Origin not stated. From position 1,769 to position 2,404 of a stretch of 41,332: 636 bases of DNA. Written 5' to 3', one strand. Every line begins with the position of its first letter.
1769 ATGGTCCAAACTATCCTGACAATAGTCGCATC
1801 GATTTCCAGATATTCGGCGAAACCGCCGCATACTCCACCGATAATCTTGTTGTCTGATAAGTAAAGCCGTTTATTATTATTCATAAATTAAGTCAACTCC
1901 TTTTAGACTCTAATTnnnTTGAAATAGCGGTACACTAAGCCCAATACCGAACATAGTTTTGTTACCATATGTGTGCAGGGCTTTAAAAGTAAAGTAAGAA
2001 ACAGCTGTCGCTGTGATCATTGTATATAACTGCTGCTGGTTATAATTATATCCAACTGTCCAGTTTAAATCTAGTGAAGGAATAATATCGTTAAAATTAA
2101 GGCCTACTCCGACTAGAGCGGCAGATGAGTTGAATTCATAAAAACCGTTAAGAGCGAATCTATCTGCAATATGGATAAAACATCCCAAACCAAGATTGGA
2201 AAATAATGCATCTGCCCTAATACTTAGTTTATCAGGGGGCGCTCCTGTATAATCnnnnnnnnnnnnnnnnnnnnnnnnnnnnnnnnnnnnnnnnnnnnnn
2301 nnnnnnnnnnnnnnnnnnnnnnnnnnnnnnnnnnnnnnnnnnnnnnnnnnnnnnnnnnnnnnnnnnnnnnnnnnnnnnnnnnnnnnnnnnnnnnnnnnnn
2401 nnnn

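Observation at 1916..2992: Exported PIG-L/LmbE deacetylase fused to a C-terminal amphipathic beta-strand (outer-membrane-anchor-like) module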

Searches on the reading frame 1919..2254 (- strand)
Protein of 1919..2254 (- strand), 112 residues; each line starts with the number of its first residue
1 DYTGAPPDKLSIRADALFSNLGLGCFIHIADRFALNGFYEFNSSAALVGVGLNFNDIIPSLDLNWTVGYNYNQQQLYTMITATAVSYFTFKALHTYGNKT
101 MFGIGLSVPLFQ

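Call 23: search_solved_structures(query=A2, max_evalue=10)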
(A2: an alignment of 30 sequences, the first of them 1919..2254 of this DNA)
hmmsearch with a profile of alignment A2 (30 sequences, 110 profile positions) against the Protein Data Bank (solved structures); distinct sequences matched with E-value up to 10: 7.
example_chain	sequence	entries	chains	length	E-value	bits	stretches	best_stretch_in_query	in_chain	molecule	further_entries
6z37_A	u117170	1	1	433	8.6e-05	25.7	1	22-52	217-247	TodX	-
3brz_A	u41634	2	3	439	0.0001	25.5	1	22-52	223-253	TodX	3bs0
6z38_A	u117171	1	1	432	0.0001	25.5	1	22-52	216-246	TodX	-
6z34_A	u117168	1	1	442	0.73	13.1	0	22-54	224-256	CymD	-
3bry_A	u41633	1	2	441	0.79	13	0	17-74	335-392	TbuX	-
2aj6_A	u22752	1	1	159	1.1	12.4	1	53-76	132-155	hypothetical protein MW0638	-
6x9z_A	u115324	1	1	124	1.2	12.3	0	19-53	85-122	Transmembrane beta-barrels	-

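Call 24: search_protein_families(library=pfam, alignment_id=A2, max_evalue=10)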
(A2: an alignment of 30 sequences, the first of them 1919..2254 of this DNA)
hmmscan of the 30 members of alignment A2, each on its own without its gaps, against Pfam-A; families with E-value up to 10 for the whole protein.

A. member 1, window:1919-2254:- (112 aa): 1 family
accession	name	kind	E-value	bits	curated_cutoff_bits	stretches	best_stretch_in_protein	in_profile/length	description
PF02321.23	OEP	-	0.19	12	22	1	49-112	28-76/187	Outer membrane efflux protein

B. families by the number of members that match (of 30 scanned): 9 families
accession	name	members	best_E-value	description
PF24663.1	DUF7651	1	0.029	Domain of unknown function (DUF7651)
PF06416.18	T3SS_NleG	1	0.066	Effector protein NleG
PF21322.2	KDM6_C-hel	1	0.08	Lysine-specific demethylase 6/UTY, C-terminal helical domain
PF03334.19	PhaG_MnhG_YufB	1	0.13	Na+/H+ antiporter subunit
PF19468.4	DUF6005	1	0.15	Family of unknown function (DUF6005)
PF02321.23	OEP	1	0.19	Outer membrane efflux protein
PF06577.17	EipA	1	0.21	Envelope integrity protein A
PF19399.4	DUF5974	1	0.22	Family of unknown function (DUF5974)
PF10830.13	DUF2553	1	0.25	Protein of unknown function (DUF2553)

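Call 28: predict_structure(alignment_id=A2)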
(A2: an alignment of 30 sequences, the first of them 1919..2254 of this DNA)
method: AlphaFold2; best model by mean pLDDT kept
length: 112 residues; sequences in the alignment: 30
mean_pLDDT: 92.1   pTM: 0.80
mean pLDDT of the five models: 92.1, 91.7, 91.1, 90.9, 90.4
residues with pLDDT >= 90: 92; 70-90: 12; 50-70: 4; < 50: 4
segments of 3 or more residues with pLDDT < 50: 1-4
pLDDT, mean of each block of 10 residues (from residue 1): 57 96 96 96 97 90 97 97 95 96 97 90
secondary structure, 60 per line:
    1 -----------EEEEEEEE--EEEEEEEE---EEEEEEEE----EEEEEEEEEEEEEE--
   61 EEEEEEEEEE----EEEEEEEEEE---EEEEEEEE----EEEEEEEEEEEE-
elements in order: E12-19 E22-29 E33-40 E45-58 E61-70 E75-84 E88-95 E100-111
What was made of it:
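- There is no flanking helix or GxW motif as in lipocalins (call 28).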

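Call 31: fold_search(model_id=the predicted structure, library=pdb)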
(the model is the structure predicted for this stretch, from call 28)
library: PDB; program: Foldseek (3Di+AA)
matches with E <= 10: 714; with E <= 0.001: 0
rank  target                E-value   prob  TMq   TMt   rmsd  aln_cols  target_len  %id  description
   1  5hal                  1.7e-02  1.00  0.62  0.67   5.0       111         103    7  Crystal Structure of a putative beta-lactamase from Burkholderia vietnamiensis (released 2016-01-13)
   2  7tt5_P                3.0e-02  0.85  0.34  0.27  12.5       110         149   14  BamABCDE bound to substrate EspP in the open-sheet EspP state (released 2022-03-30)
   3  1qjp                  3.4e-02  0.93  0.43  0.37   7.7       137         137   14  HIGH RESOLUTION STRUCTURE OF THE OUTER MEMBRANE PROTEIN A (OMPA) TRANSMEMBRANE DOMAIN (released 2000-06-30)
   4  2ge4_MODEL_1_A        4.7e-02  0.95  0.49  0.33   7.8       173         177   13  High-resolution solution structure of outer membrane protein A transmembrane domain (released 2006-04-11)
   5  8xua_A                6.1e-02  0.92  0.43  0.26   7.7       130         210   12  Oligogalacturonate-specific porin from Vibrio harveyi (VhGalP) (released 2024-12-25)
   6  4ge1_C                8.4e-02  0.90  0.44  0.30   7.0       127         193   10  Structure of the tryptamine complex of the amine binding protein of Rhodnius prolixus (released 2013-01-02)
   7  4q51_B                9.4e-02  0.97  0.53  0.27   5.8       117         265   13  Crystal structure of a putative molybdenum cofactor biosynthesis protein F from Burkholderia cenocepacia J2315 (released 2014-05-07)
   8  6noi_B                9.4e-02  0.28  0.23  0.15  12.9       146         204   10  Crystal structure of Tsn15 in apo form (released 2019-10-23)
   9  3szi_K                9.9e-02  0.11  0.18  0.18  13.9       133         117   10  Structure of apo shwanavidin (P21 form) (released 2012-04-25)
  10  3szh_A                1.0e-01  0.35  0.31  0.31  14.1       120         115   12  Crystal structure of apo shwanavidin (P1 form) (released 2012-04-11)
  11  5g26                  1.1e-01  0.60  0.36  0.20   7.4       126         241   15  Unveiling the Mechanism Behind the in-meso Crystallization of Membrane Proteins (released 2017-02-15)
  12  4ge1_B                1.2e-01  0.72  0.38  0.26   8.6       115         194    9  Structure of the tryptamine complex of the amine binding protein of Rhodnius prolixus (released 2013-01-02)
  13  1iw2                  1.2e-01  0.57  0.34  0.26   7.1       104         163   10  X-ray structure of Human Complement Protein C8gamma at pH=7.O (released 2002-06-12)
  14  1vpr                  1.2e-01  0.69  0.37  0.15   9.6       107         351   17  Crystal structure of a luciferase domain from the dinoflagellate Lingulodinium polyedrum (released 2005-02-08)
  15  9c89                  1.2e-01  0.25  0.27  0.19   8.7       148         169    7  Crystal structure of outer membrane lipoprotein carrier protein (LolA) from Ehrlichia chaffeensis (released 2024-06-19)
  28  4q51_A                2.0e-01  0.98  0.61  0.30   5.1       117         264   14  Crystal structure of a putative molybdenum cofactor biosynthesis protein F from Burkholderia cenocepacia J2315 (released 2014-05-07)
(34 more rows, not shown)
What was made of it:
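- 1919..2221 (-): C-terminal 8-stranded up-and-down beta-barrel, residues 259-359; putative outer-membrane anchor. Best Foldseek matches are 8-stranded barrels (call 31).
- Top Foldseek matches are 8-stranded meander barrels, including the OmpA transmembrane domain and EspP (call 31). Its best geometric match is a small soluble barrel (5hal, TM-score 0.62-0.67), ahead of OmpA (0.43-0.49) (call 31). The best Foldseek geometric matches include small soluble barrels: 5hal (TM-score 0.62-0.67), the MoaF-like 4q51, avidins and lipocalins (call 31).
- Tried and rejected: Foldseek on the barrel alone: cannot separate membrane barrels from soluble ones (call 31).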

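Call 50: search_solved_structures(query=A2, max_evalue=2, show_alignments=3)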
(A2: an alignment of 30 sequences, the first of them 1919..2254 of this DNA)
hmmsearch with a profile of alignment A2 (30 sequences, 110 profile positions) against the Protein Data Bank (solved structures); distinct sequences matched with E-value up to 2: 7.
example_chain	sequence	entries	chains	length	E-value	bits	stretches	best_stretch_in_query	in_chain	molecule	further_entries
6z37_A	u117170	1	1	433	8.6e-05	25.7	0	22-52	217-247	TodX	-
3brz_A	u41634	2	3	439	0.0001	25.5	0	22-52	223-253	TodX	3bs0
6z38_A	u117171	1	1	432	0.0001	25.5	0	22-52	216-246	TodX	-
6z34_A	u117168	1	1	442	0.73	13.1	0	22-54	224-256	CymD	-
3bry_A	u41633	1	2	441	0.79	13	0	17-74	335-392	TbuX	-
2aj6_A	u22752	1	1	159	1.1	12.4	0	53-76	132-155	hypothetical protein MW0638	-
6x9z_A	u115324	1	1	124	1.2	12.3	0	19-53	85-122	Transmembrane beta-barrels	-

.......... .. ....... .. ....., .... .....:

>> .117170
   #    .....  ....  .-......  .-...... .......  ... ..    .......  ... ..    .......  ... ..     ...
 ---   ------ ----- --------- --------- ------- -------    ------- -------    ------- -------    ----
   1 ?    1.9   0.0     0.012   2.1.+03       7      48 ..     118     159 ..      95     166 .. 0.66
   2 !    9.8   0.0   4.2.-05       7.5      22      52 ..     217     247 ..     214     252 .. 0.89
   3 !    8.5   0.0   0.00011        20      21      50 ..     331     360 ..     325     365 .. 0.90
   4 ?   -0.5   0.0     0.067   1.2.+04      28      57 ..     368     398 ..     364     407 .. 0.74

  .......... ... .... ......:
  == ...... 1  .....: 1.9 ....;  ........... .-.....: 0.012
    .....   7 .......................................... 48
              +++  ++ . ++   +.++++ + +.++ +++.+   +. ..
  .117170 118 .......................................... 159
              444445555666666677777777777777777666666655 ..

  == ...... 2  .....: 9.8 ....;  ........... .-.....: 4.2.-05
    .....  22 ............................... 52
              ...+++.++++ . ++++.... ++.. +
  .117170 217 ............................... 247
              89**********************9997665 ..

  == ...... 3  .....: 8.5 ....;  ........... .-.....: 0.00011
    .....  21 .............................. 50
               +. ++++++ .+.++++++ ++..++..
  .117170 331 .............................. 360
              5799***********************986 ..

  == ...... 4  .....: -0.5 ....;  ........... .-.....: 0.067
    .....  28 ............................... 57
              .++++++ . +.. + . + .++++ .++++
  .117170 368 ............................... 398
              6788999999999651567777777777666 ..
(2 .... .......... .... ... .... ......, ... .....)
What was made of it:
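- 1919..2221 (-): The profile hits TodX outer-membrane hairpins, E=8.6e-5 (calls 23, 50).
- On Outer-membrane beta-barrel proteins (8-stranded class): The only signal is hairpin-level similarity to TodX/FadL (call 50).
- The only PDB sequences the barrel profile finds below E=1 are FadL-family outer-membrane barrels, with several transmembrane hairpins of TodX matched at E=8.6e-5 (calls 23, 50). The profile finds outer-membrane hairpins in the PDB but no soluble barrels, although soluble barrels are abundant there (call 50).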

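Call 66: search_protein_families(library=ncbifam, alignment_id=A2, max_evalue=10)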
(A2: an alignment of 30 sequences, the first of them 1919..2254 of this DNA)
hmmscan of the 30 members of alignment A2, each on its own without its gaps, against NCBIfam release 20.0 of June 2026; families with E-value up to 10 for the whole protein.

A. member 1, window:1919-2254:- (112 aa): 1 family
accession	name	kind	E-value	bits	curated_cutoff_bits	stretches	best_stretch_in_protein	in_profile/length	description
NF041027.1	GSU2204_Se_pt_1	equivalog_domain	0.088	11.6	350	1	57-81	550-574/580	GSU2204 family CXXCH-containing (seleno)protein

B. families by the number of members that match (of 30 scanned): 7 families
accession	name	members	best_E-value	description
TIGR04047.1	MSMEG_0565_glyc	1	0.0067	MSMEG_0565 family glycosyltransferase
NF047774.1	LBF_1199_fam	1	0.02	LBF_1199 family protein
TIGR04219.1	OMP_w_GlyGly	1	0.043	TIGR04219 family outer membrane beta-barrel protein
NF009314.0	PRK12674.1-2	1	0.076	Na+/H+ antiporter subunit G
NF041027.1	GSU2204_Se_pt_1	1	0.088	GSU2204 family CXXCH-containing (seleno)protein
NF038127.1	FDP_fam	1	0.11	DVUA0089 family protein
NF002303.0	PRK01222.2-3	1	0.16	phosphoribosylanthranilate isomerase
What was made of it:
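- On Outer-membrane beta-barrel proteins (8-stranded class): No Pfam or NCBIfam outer-membrane-protein hit reached significance (one TIGR04219 hit at E=0.043 in 1 of 30 members; calls 24, 66).
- Closest known: Small 8-stranded outer-membrane barrels. Different: No detectable sequence homology to curated families (calls 24, 66).
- No curated outer-membrane-protein family matches the barrel (calls 24, 66). No curated outer-membrane-protein family is matched (calls 24, 66).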
